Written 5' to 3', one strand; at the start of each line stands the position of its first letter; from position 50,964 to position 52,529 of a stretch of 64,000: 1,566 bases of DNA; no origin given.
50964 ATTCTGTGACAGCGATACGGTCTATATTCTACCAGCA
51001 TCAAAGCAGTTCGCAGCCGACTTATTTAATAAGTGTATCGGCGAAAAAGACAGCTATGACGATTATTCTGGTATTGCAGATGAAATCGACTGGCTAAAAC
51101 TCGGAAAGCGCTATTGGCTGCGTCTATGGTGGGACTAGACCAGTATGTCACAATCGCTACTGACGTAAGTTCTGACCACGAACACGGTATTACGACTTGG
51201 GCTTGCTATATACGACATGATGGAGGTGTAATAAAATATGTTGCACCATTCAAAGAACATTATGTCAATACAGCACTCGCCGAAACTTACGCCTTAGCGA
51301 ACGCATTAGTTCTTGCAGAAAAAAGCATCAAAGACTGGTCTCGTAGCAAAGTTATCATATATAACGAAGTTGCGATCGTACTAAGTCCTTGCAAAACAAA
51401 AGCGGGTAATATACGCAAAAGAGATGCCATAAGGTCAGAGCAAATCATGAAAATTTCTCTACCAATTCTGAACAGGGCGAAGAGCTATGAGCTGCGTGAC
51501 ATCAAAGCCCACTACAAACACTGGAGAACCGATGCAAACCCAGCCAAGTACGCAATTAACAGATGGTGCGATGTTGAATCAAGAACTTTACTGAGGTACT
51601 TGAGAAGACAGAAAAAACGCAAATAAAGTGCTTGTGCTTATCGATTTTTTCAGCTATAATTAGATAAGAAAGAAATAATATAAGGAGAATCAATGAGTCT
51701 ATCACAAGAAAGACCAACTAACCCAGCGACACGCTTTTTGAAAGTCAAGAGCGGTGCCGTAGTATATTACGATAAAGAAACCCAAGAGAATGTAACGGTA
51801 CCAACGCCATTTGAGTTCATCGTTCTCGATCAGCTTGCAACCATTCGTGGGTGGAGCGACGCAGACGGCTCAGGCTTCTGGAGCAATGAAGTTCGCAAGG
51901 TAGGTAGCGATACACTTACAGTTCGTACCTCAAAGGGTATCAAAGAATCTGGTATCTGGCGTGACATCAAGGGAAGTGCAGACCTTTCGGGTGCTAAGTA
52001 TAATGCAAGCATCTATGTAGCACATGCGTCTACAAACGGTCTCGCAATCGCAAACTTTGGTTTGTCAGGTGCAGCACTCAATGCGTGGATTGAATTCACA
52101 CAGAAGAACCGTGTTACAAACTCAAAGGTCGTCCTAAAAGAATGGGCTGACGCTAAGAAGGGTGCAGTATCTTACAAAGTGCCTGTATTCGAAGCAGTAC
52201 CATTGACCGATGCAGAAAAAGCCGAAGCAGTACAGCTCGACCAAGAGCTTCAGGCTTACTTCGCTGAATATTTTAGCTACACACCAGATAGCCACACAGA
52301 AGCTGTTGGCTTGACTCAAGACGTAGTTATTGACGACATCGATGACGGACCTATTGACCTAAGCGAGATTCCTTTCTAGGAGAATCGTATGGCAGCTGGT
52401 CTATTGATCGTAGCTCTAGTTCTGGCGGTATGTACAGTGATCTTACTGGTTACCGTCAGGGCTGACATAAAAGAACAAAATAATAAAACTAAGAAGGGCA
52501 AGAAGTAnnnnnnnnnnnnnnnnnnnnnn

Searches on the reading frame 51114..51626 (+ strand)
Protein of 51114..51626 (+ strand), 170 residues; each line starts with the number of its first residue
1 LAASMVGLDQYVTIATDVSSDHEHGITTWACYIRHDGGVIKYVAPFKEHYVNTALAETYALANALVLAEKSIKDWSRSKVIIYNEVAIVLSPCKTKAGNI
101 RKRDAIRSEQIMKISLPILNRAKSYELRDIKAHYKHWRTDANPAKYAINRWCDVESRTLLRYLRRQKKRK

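Call 3: search_protein_families(library=pfam, proteins=[window:51114-51626:+], max_evalue=0.1)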
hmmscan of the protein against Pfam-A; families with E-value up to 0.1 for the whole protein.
window:51114-51626:+ (170 aa): 0 families

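Call 4: search_protein_families(library=phrogs, proteins=[window:51114-51626:+], max_evalue=0.01)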
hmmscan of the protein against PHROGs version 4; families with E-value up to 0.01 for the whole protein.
window:51114-51626:+ (170 aa): 0 families

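Call 25: search_protein_families(library=padloc, proteins=[window:51114-51626:+], max_evalue=0.01)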
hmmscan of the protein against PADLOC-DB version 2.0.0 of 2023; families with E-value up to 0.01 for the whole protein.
window:51114-51626:+ (170 aa): 0 families

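Call 26: search_protein_families(library=ncbifam, proteins=[window:51114-51626:+], max_evalue=0.01)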
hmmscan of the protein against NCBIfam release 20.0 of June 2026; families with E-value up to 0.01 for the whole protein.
window:51114-51626:+ (170 aa): 0 families

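Call 38: search_solved_structures(query=window:51114-51626:+, max_evalue=10, show_alignments=2)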
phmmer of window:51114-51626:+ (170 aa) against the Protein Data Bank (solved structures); distinct sequences matched with E-value up to 10: 2.
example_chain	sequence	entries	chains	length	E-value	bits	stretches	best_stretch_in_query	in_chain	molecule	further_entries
9cap_C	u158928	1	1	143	0.27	14.1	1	48-83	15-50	Vesicle transport protein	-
3cpx_A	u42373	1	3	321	0.73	12.6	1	14-46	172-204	Aminopeptidase, M42 family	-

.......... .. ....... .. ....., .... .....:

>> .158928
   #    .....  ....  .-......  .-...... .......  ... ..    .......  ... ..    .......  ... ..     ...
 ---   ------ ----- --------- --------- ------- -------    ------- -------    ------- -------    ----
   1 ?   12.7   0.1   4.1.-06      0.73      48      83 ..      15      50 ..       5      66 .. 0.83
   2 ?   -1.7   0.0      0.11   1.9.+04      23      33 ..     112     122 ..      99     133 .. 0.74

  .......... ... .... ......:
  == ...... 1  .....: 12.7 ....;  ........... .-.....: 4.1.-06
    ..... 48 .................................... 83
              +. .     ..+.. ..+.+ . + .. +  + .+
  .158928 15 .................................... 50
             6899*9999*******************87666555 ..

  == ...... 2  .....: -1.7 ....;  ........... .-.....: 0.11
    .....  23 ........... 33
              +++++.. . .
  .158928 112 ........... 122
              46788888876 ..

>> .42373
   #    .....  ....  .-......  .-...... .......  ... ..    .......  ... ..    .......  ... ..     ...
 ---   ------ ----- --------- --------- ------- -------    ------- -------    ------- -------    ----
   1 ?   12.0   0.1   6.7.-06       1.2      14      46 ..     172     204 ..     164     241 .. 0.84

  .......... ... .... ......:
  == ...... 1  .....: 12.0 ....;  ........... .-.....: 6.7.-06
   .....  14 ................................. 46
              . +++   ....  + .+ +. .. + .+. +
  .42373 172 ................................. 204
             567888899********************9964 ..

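Call 95: search_solved_structures(query=A4, max_evalue=10, show_alignments=2)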
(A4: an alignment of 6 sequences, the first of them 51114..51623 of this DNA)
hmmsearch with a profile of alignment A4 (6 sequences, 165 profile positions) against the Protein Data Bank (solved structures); distinct sequences matched with E-value up to 10: 0.

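Call 96: search_protein_families(library=pfam, alignment_id=A4, max_evalue=1)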
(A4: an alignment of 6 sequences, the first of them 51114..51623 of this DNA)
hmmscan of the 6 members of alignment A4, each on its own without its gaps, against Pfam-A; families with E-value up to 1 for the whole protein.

A. member 1, window:51114-51623:+ (170 aa): 0 families

B. families by the number of members that match (of 6 scanned): 6 families
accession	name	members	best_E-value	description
PF00075.30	RNase_H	3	7.1e-06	RNase H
PF08136.16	SRA_like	1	0.0089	Ribosome hibernation factor SRA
PF10636.14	hemP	1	0.033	Hemin uptake protein hemP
PF12535.13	Nudix_N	1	0.092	Hydrolase of X-linked nucleoside diphosphate N terminal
PF15943.11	YdaS_toxin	1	0.12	Bacterial toxin YdaS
PF10679.14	DUF2491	1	0.16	Protein of unknown function (DUF2491)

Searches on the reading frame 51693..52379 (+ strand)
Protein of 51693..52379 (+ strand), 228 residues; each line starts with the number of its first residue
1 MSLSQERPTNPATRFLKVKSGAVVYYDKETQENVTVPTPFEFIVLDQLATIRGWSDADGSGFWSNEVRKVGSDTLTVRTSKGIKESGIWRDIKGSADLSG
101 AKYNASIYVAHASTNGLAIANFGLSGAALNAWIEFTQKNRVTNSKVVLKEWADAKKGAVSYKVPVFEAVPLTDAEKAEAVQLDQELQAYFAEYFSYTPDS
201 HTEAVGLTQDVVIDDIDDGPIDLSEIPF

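Call 3: search_protein_families(library=pfam, proteins=[window:51693-52379:+], max_evalue=0.1)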
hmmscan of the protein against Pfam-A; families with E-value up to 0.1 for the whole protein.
window:51693-52379:+ (228 aa): 0 families

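Call 4: search_protein_families(library=phrogs, proteins=[window:51693-52379:+], max_evalue=0.01)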
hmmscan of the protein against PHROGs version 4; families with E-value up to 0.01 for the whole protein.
window:51693-52379:+ (228 aa): 1 family
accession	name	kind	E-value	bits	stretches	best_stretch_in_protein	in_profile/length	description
phrog_6706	-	unknown function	1.1e-44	154.2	1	1-193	1-196/225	-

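Call 25: search_protein_families(library=padloc, proteins=[window:51693-52379:+], max_evalue=0.01)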
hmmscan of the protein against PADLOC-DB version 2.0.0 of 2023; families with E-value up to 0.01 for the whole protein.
window:51693-52379:+ (228 aa): 1 family
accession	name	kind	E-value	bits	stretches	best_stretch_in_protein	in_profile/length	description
PDLC03367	MTase_II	-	0.0055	13.1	1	104-176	492-563/633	Type II methyltransferase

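Call 26: search_protein_families(library=ncbifam, proteins=[window:51693-52379:+], max_evalue=0.01)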
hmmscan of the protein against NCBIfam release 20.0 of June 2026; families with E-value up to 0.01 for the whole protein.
window:51693-52379:+ (228 aa): 0 families

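Call 37: search_solved_structures(query=window:51693-52379:+, max_evalue=10, show_alignments=2)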
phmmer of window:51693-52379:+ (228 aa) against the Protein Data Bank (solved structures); distinct sequences matched with E-value up to 10: 2.
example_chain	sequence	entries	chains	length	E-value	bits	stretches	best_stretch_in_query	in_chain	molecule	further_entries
5b3p_A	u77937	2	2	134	0.45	13.3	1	37-64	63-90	NADH-quinone oxidoreductase subunit 5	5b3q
2fug_5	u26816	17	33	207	0.78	12.5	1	37-63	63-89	NADH-quinone oxidoreductase chain 5 | NADH-QUINONE OXIDOREDUCTASE SUBUNIT 5 | NADH-quinone oxidoreductase subunit C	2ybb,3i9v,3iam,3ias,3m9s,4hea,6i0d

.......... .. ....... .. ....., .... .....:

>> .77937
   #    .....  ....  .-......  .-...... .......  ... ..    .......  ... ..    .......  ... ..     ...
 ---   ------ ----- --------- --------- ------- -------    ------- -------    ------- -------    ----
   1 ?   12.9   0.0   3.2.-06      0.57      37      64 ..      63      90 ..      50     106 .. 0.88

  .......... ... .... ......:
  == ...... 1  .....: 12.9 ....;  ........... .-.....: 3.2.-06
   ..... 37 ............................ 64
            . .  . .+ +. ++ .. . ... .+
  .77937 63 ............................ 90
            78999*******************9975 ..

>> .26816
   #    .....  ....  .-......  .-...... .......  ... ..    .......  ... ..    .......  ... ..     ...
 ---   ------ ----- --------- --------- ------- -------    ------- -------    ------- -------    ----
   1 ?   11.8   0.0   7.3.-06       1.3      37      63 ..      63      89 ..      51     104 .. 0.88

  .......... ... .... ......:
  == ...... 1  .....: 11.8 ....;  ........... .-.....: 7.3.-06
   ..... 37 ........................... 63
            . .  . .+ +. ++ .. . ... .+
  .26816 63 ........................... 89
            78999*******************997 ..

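Call 40: search_dna_similar(query=window:51693-52379:+, collection=phages, mode=protein, max_rows=30, max_evalue=0.001)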
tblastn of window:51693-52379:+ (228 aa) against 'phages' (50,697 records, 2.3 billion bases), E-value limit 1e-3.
Records with a match: 55; places in all: 55; records where one place covers at least 80% of the query: 55.
Best place of each record, by identity: <60% 55.
By first word of the organism name: Mycobacterium 55.
By host as written in the record: Mycobacterium smegmatis mc2 155 46; Mycobacterium smegmatis mc#155 4; Mycolicibacterium septicum 1; Mycobacterium smegmatis mc2155 1; - 1; Mycobacterium 1; Mycobacterium sp. 1.
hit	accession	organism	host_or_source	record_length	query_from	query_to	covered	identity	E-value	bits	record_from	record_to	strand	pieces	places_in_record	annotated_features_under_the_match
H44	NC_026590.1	Mycobacterium phage Gaia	Mycobacterium smegmatis mc2 155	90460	1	192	84%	40.8%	4e-38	145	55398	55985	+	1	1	93: hypothetical protein | 92: DNA binding protein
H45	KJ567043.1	Mycobacterium phage Gaia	Mycobacterium smegmatis mc2 155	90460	1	192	84%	40.8%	4e-38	145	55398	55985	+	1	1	93: hypothetical protein | 92: hypothetical protein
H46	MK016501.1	Mycobacterium phage Nebkiss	Mycobacterium smegmatis mc2 155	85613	1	192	84%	39.8%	3e-37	143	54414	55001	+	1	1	93: hypothetical protein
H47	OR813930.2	Mycobacterium phage WXIN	Mycolicibacterium septicum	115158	1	195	86%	37.8%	2e-30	124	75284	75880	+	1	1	hypothetical protein (x2)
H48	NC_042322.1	Mycobacterium phage LittleE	Mycobacterium smegmatis mc2 155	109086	1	190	83%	37.4%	6e-31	125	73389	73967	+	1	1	139: hypothetical protein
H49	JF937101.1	Mycobacterium phage LittleE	Mycobacterium smegmatis mc2 155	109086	1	190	83%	37.4%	6e-31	125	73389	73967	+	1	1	139: hypothetical protein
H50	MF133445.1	Mycobacterium phage Lucky2013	Mycobacterium smegmatis mc2 155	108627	1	190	83%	36.9%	2e-30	123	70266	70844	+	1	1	129: hypothetical protein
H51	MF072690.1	Mycobacterium phage Porcelain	Mycobacterium smegmatis mc2 155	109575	1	190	83%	36.9%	2e-30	123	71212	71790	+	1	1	hypothetical protein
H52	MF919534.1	Mycobacterium phage Superphikiman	Mycobacterium smegmatis mc2 155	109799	1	190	83%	36.9%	2e-30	123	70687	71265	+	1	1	hypothetical protein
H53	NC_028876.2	Mycobacterium phage Ariel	Mycobacterium smegmatis mc2 155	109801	1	190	83%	36.9%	2e-30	123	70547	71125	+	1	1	136: hypothetical protein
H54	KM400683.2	Mycobacterium phage Ariel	Mycobacterium smegmatis mc2 155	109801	1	190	83%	36.9%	2e-30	123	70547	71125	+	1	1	136: hypothetical protein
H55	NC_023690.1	Mycobacterium phage Courthouse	Mycobacterium smegmatis mc2 155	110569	1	190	83%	36.9%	2e-30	123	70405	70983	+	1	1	132: hypothetical protein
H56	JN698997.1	Mycobacterium phage Courthouse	Mycobacterium smegmatis mc2 155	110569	1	190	83%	36.9%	2e-30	123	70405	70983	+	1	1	132: hypothetical protein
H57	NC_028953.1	Mycobacterium phage MiaZeal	Mycobacterium smegmatis mc2 155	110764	1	190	83%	36.9%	2e-30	123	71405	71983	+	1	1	136: hypothetical protein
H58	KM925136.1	Mycobacterium phage MiaZeal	Mycobacterium smegmatis mc2 155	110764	1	190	83%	36.9%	2e-30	123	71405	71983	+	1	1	136: hypothetical protein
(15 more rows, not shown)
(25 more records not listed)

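Call 42: find_homologous_proteins(query=window:51693-52379:+, max_evalue=0.001)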
Query window:51693-52379:+ (228 aa): 296 proteins with E <= 0.001 among 794 candidates; the best 120 are listed.
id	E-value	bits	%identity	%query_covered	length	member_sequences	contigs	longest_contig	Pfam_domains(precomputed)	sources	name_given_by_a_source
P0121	7.1e-140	482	96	100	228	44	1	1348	-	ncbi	-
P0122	4.8e-121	420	82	100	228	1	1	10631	-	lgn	-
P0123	3.0e-118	411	82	98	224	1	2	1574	-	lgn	-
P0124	8.5e-115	400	77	100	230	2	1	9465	-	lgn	-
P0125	1.9e-107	376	75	100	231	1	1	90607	-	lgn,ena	-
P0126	5.6e-107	374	73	100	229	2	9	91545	-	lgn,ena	-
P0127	9.2e-107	374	72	100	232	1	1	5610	-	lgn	-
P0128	3.4e-105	368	71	100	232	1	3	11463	-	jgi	jgi:hypothetical protein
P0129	6.4e-105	368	75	100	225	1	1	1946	-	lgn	-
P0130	7.5e-105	367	72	100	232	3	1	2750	-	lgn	-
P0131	9.7e-105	367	74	100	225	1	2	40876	-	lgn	-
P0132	6.4e-104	364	74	100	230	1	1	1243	-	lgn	-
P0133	1.4e-103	363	72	100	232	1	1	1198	-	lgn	-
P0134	1.7e-103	363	72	100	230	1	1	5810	-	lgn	-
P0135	2.3e-103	362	72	100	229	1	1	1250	-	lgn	-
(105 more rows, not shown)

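Call 51: predict_structure(alignment_id=A2)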
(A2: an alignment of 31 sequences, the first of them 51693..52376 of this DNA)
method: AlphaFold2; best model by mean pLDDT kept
length: 228 residues; sequences in the alignment: 31
mean_pLDDT: 84.1   pTM: 0.77
mean pLDDT of the five models: 84.1, 83.2, 82.9, 81.9, 81.3
residues with pLDDT >= 90: 154; 70-90: 35; 50-70: 13; < 50: 26
segments of 3 or more residues with pLDDT < 50: 1-4, 200-220
pLDDT, mean of each block of 10 residues (from residue 1): 57 90 91 92 96 93 92 93 94 94 95 91 94 94 93 88 95 94 94 70 34 37 58
secondary structure, 60 per line:
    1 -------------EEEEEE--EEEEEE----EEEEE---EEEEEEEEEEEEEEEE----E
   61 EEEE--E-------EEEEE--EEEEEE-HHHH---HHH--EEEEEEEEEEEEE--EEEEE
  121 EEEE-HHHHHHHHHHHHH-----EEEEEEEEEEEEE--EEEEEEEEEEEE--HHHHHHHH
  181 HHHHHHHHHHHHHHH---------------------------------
elements in order: E14-19 E22-27 E32-36 E40-55 E60-64 E75-79 E82-87 H89-92 E101-113 E116-124 H126-138 E144-156 E159-170 H173-195

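Call 53: fold_search(model_id=the predicted structure, library=pdb)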
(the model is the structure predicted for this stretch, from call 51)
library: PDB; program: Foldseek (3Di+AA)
matches with E <= 10: 1191; with E <= 0.001: 0
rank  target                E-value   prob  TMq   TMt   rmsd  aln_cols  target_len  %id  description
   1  9teh_I                1.4e-02  0.97  0.36  0.37   7.6       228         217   10  PhiC31 excisive synapse; attL x attL with an integraseS12A-RDF protein fusion (released 2026-02-11)
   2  9pd3_N                7.1e-02  0.21  0.17  0.20  16.2       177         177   11  NER dual incision complex - DuIS (released 2026-02-18)
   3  7ydq                  8.0e-02  0.06  0.11  0.06  22.1       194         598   14  Structure of PfNT1(Y190A)-GFP in complex with GSK4 (released 2023-04-26)
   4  9mj5_C                1.7e-01  0.11  0.15  0.17  17.6       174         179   10  Catalytic domain of human DNA polymerase alpha in complex with DNA and RPA (released 2025-02-19)
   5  9di4_B                1.8e-01  0.11  0.13  0.16  15.1       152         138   13  RMI1-RMI2 bound to cyclic peptide L4 (released 2025-07-02)
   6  2gfg_C                1.9e-01  0.07  0.11  0.13  19.5       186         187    9  Crystal structure of a putative adenylate cyclase (bh2851) from bacillus halodurans at 2.12 A resolution (released 2006-05-02)
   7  8rk2_A                2.1e-01  0.08  0.13  0.16  17.1       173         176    8  Human Replication protein A (RPA; trimeric core) - ssDNA complex (released 2024-04-24)
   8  5j39_A                2.4e-01  0.12  0.16  0.18  16.2       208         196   10  Crystal Structure of the extended TUDOR domain from TDRD2 (released 2016-04-13)
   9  6qpg_J                2.5e-01  0.09  0.12  0.05  18.9       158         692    8  Influenza A virus Polymerase Heterotrimer A/nt/60/1968(H3N2) in complex with Nanobody NB8205 (released 2019-09-04)
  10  6ozb_C                2.5e-01  0.08  0.13  0.14  18.8       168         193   15  Crystal structure of the phycoerythrobilin-bound GAF domain from a cyanobacterial phytochrome (released 2020-05-20)
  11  4dv8                  3.0e-01  0.38  0.12  0.06  11.8        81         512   15  Anthrax Lethal Factor metalloproteinase in complex with the Hydroxamic acid based small molecule PT8421 (released 2012-03-14)
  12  6zxj_H                3.0e-01  0.10  0.15  0.06  17.6       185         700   10  Fully-loaded anthrax lethal toxin in its heptameric pre-pore state, in which the third lethal factor is masked out (PA (released 2020-09-02)
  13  1zag_C                3.0e-01  0.08  0.14  0.12  17.1       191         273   12  HUMAN ZINC-ALPHA-2-GLYCOPROTEIN (released 1999-03-31)
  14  4kf5_C                3.0e-01  0.07  0.13  0.12  23.2       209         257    9  Crystal Structure of Split GFP complexed with engineered sfCherry with an insertion of GFP fragment (released 2013-12-18)
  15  9god_D                3.0e-01  0.06  0.14  0.06  18.2       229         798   11  Crystal structure of DPP9 in complex with N-phosphono-(S)-3-aminopiperidine-2-one-based inhibitor (released 2025-07-16)
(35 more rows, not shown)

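Call 61: search_solved_structures(query=A2, max_evalue=10, show_alignments=3)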
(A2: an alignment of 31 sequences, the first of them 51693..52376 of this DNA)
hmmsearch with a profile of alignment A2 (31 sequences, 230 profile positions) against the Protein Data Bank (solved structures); distinct sequences matched with E-value up to 10: 0.
